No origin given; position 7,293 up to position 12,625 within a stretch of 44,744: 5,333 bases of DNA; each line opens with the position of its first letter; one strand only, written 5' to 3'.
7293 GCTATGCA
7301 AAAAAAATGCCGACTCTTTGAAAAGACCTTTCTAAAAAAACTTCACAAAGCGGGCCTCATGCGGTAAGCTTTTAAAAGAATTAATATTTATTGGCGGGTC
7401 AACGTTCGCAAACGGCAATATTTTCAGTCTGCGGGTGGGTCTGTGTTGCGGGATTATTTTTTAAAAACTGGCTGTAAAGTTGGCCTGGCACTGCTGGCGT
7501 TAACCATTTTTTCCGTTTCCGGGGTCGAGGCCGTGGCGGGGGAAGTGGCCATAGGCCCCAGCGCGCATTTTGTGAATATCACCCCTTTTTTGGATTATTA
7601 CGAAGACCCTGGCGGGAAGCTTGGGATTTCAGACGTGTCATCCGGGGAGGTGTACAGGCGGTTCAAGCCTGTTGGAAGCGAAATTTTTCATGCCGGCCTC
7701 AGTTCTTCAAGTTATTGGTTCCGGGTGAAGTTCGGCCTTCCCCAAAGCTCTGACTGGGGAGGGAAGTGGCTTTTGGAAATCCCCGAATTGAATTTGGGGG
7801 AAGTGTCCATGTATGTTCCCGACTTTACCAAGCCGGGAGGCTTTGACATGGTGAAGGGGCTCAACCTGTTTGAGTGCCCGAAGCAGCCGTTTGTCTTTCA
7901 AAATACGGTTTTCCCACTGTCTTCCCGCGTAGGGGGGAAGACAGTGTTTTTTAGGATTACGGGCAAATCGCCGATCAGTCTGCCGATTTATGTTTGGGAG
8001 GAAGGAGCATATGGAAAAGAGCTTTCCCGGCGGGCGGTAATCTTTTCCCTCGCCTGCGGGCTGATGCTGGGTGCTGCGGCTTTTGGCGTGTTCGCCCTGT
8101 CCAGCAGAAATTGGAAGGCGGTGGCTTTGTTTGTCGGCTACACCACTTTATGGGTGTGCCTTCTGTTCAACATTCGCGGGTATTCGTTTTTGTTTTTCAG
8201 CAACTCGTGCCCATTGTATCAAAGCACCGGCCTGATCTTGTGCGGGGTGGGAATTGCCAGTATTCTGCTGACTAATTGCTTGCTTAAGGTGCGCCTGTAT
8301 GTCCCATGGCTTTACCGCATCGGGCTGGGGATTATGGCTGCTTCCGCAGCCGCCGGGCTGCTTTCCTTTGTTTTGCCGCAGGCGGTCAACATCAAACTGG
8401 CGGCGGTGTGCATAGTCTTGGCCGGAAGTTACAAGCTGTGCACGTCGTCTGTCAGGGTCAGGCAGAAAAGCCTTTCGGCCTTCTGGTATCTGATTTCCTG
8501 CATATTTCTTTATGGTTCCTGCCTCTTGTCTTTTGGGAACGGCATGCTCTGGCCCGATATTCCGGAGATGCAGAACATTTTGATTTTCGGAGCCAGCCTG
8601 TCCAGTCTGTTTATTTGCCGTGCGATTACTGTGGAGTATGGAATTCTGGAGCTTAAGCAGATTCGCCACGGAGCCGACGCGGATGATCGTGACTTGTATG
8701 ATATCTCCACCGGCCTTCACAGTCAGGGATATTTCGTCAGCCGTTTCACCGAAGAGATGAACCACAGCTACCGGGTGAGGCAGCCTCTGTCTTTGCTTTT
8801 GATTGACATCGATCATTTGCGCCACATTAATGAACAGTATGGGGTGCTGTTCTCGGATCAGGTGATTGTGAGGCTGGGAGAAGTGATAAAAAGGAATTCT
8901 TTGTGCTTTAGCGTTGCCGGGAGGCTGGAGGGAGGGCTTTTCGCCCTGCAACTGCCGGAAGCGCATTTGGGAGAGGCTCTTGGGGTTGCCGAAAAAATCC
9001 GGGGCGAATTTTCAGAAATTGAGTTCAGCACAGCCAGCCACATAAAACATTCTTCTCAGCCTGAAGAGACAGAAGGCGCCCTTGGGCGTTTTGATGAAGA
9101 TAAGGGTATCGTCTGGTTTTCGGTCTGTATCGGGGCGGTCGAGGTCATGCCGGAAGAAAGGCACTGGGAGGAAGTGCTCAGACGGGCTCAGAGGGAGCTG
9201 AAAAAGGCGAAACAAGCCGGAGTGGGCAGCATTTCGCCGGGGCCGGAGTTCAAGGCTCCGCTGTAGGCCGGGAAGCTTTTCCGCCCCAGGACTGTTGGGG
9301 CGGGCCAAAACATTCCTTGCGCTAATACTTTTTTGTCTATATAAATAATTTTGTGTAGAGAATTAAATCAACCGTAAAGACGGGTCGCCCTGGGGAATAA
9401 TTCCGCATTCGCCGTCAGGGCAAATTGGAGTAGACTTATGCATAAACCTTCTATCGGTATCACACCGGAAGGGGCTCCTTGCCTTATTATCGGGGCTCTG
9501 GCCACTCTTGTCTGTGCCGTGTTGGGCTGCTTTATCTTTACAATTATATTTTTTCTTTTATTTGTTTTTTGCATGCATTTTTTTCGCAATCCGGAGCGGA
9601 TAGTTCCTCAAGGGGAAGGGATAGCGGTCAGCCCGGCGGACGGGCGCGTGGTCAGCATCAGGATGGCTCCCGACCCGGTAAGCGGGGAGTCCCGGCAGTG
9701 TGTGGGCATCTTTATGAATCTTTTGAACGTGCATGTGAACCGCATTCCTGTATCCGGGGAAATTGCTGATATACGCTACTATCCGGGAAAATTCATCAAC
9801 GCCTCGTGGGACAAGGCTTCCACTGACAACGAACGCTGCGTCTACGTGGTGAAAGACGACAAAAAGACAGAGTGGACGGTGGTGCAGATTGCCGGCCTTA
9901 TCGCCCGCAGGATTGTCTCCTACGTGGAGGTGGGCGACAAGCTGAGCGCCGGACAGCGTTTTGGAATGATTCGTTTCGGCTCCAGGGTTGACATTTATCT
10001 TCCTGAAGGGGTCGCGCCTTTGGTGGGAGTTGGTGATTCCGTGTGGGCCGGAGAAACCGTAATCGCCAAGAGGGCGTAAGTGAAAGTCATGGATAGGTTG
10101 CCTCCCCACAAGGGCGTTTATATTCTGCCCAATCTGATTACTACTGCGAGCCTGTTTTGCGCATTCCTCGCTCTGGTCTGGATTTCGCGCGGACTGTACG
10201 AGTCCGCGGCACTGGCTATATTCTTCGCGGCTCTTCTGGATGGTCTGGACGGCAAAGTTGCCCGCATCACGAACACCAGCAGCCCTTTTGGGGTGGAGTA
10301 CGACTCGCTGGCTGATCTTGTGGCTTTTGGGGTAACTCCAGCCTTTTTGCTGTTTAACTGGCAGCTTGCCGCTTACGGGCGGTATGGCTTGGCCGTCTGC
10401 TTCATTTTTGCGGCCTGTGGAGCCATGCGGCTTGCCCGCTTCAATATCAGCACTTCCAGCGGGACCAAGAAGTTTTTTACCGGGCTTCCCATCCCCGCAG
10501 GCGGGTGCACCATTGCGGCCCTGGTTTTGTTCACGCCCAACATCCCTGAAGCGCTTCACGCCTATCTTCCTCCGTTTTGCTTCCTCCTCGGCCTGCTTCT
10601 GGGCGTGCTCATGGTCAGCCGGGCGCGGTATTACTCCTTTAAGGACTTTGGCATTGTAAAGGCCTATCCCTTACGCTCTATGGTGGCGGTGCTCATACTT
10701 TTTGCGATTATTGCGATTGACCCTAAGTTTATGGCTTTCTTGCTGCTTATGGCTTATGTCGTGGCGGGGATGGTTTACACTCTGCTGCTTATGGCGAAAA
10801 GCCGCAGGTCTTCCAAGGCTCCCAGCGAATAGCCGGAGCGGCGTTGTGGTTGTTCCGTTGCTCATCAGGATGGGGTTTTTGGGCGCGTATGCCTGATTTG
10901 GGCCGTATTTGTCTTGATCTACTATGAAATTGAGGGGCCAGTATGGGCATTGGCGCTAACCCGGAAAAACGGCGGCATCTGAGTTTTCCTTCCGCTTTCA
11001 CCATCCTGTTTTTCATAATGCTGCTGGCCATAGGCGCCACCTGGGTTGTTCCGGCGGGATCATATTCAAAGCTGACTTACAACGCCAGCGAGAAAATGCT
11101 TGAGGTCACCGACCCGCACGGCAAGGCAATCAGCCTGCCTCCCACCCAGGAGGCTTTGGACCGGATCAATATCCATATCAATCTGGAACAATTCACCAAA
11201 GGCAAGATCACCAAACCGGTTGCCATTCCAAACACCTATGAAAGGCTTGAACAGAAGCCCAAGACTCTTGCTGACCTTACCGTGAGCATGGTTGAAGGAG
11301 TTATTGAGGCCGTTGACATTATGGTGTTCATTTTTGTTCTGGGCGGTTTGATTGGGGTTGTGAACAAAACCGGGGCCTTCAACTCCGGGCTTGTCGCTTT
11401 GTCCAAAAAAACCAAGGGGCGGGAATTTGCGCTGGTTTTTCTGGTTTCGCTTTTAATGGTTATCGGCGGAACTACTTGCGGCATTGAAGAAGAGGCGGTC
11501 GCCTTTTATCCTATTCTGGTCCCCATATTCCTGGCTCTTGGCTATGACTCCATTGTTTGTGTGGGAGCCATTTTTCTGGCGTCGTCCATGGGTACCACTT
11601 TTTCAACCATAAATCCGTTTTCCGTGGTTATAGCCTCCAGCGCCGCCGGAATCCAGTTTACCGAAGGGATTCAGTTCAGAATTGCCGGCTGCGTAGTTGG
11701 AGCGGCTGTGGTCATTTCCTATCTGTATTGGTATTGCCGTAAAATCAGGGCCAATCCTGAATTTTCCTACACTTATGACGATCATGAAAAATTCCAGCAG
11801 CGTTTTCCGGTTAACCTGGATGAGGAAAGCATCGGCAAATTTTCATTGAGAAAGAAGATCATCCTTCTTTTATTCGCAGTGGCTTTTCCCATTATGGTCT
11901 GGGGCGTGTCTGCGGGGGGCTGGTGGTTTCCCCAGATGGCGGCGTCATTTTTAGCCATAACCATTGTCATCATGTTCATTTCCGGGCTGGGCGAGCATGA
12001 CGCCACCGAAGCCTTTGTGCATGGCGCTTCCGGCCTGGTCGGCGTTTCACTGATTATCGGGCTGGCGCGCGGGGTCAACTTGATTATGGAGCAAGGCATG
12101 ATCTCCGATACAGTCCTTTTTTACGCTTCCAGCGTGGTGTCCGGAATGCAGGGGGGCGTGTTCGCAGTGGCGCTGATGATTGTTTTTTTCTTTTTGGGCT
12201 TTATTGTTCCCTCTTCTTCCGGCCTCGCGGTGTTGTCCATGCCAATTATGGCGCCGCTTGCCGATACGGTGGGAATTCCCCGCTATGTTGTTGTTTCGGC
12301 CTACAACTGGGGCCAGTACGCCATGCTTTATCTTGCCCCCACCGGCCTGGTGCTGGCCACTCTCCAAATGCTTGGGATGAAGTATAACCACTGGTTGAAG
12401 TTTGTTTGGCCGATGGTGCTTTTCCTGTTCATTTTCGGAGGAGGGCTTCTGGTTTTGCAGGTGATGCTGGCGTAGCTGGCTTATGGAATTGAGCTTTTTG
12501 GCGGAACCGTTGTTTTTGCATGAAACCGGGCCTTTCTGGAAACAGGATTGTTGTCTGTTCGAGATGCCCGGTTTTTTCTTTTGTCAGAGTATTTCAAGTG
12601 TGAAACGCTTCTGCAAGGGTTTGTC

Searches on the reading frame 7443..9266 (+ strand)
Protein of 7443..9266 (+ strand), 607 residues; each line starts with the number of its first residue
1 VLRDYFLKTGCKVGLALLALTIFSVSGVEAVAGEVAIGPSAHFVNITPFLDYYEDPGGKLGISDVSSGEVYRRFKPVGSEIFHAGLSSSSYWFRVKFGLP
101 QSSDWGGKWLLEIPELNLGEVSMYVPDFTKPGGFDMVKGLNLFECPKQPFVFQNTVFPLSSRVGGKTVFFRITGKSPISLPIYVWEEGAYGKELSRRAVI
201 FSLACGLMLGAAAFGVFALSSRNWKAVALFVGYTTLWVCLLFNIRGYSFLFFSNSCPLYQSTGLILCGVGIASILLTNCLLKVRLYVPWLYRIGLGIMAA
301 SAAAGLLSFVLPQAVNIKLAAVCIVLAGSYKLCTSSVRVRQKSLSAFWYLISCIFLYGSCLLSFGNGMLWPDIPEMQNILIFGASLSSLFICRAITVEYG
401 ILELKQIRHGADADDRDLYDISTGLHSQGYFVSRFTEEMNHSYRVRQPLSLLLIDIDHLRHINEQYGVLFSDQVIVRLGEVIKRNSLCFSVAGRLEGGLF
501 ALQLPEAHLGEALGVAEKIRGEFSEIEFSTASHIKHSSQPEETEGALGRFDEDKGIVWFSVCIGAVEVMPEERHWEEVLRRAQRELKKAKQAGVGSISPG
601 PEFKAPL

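Call 59: search_protein_families(library=pfam, proteins=[window:7443-9266:+])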
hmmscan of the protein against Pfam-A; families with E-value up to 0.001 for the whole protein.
window:7443-9266:+ (607 aa): 3 families
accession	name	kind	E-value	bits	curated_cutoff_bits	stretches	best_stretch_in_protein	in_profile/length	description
PF07696.17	7TMR-DISMED2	-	3.1e-20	72.9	22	1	48-186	2-136/136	7TMR-DISM extracellular 2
PF00990.26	GGDEF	-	1.4e-19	70.8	23.8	1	419-531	3-115/161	Diguanylate cyclase, GGDEF domain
PF07695.17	7TMR-DISM_7TM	-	1.4e-08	35.3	29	1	199-392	3-199/205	7TM diverse intracellular signalling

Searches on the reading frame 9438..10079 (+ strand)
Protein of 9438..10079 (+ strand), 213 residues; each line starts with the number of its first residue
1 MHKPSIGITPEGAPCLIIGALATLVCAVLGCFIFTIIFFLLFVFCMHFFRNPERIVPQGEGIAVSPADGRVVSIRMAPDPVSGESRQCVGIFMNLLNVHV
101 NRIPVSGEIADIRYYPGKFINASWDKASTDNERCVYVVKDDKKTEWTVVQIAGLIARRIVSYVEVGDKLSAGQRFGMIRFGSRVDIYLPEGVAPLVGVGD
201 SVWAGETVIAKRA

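Call 59: search_protein_families(library=pfam, proteins=[window:9438-10079:+])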
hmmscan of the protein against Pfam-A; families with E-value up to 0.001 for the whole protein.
window:9438-10079:+ (213 aa): 1 family
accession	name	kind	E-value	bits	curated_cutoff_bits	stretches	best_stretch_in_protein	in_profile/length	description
PF02666.20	PS_Dcarbxylase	-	6.6e-44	150.4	22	1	43-210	3-198/198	Phosphatidylserine decarboxylase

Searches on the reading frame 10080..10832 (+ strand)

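Call 59: search_protein_families(library=pfam, proteins=[window:10080-10832:+])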
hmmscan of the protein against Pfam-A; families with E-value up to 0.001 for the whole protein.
window:10080-10832:+ (250 aa): 1 family
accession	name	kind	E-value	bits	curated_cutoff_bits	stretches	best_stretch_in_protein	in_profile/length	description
PF01066.26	CDP-OH_P_transf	-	8.8e-23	81.8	22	1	15-160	2-143/152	CDP-alcohol phosphatidyltransferase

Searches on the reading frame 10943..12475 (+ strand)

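Call 59: search_protein_families(library=pfam, proteins=[window:10943-12475:+])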
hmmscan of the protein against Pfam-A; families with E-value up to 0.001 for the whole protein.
window:10943-12475:+ (510 aa): 4 families
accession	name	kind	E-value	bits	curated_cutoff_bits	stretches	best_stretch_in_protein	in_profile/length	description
PF03606.21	DcuC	-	7.3e-150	499.9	23.1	1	15-507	1-460/461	C4-dicarboxylate anaerobic carrier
PF03600.22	CitMHS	-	1.2e-08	34.9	31.9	1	123-341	38-228/336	Citrate transporter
PF03553.21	Na_H_antiporter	-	2.8e-06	27.2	23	1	109-262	149-300/303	Na+/H+ antiporter family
PF06808.19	DctM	-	0.00048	19.5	23.8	0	113-506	40-408/413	Tripartite ATP-independent periplasmic transporter, DctM component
